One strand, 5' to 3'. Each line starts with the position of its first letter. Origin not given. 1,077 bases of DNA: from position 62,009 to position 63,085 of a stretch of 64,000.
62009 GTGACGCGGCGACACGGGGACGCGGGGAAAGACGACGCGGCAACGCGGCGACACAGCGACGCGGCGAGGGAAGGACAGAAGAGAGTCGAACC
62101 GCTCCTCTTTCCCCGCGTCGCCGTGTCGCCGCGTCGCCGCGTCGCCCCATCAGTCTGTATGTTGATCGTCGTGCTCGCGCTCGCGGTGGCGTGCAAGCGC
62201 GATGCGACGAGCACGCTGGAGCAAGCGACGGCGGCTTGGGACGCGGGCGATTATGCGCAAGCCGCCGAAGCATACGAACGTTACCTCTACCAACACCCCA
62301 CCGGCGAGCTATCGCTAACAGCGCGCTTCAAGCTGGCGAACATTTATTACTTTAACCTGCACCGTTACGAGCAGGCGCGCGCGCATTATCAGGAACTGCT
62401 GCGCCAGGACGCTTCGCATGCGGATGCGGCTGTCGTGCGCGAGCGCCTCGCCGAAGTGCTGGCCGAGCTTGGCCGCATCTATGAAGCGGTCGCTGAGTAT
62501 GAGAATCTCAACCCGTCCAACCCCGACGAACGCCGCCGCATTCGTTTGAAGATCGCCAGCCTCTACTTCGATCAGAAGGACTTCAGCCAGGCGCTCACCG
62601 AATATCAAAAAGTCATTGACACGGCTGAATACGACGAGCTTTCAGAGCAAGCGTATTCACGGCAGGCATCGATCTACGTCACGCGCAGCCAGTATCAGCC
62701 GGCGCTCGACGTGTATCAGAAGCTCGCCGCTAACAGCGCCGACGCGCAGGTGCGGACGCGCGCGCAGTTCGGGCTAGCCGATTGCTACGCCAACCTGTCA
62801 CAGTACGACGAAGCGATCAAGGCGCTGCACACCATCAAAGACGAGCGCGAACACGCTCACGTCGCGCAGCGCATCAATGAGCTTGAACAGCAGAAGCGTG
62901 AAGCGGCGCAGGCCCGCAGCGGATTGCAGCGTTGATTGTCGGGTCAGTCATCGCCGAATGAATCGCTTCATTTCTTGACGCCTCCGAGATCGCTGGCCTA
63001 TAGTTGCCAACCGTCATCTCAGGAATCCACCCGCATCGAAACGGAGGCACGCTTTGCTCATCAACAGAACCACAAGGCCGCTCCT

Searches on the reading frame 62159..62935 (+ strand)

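Call 57: search_protein_families(library=pfam, proteins=[window:62159-62935:+])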
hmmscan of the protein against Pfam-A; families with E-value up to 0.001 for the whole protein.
window:62159-62935:+ (258 aa): 17 families
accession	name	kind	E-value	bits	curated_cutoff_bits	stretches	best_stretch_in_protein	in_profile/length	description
PF13174.12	TPR_6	-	3.1e-16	59.3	26.3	0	202-228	2-28/33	Tetratricopeptide repeat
PF14559.12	TPR_19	-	3.7e-16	59.6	25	3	68-128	5-61/68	Tetratricopeptide repeat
PF07719.23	TPR_2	-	4.6e-15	54.9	27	0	201-224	2-25/34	Tetratricopeptide repeat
PF00515.34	TPR_1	-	1.6e-14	53.5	27.8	0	201-223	2-24/34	Tetratricopeptide repeat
PF13432.12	TPR_16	-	2.9e-14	53.6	32.7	2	20-85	1-62/65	Tetratricopeptide repeat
PF09976.15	TPR_21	-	3.2e-13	50.3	25.5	2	17-116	77-171/193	Tetratricopeptide repeat-like domain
PF13181.12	TPR_8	-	7.4e-13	48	25.7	0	128-155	3-30/34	Tetratricopeptide repeat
PF13424.12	TPR_12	-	1.2e-12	48.3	30.1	2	128-189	5-71/77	Tetratricopeptide repeat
PF13428.12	TPR_14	-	5.3e-11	42.5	23.5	0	57-90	5-37/44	Tetratricopeptide repeat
PF13414.12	TPR_11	-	5.5e-07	29.6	26.8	0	135-154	3-22/42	TPR repeat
PF13176.12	TPR_7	-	5.5e-07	29.6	27.9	0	205-224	4-23/36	Tetratricopeptide repeat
PF14938.12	SNAP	-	8.1e-07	29.2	25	1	13-117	71-181/282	Soluble NSF attachment protein, SNAP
PF12895.13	ANAPC3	-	1.6e-06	28.7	27.2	0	165-224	26-80/82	Anaphase-promoting complex, cyclosome, subunit 3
PF24575.1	TPR_Slam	-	2.6e-06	28.2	35.2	0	21-68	52-96/104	Surface lipoprotein assembly modifier, N-terminal TPR repeats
PF13371.12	TPR_9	-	2e-05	25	35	0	172-242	4-71/73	Tetratricopeptide repeat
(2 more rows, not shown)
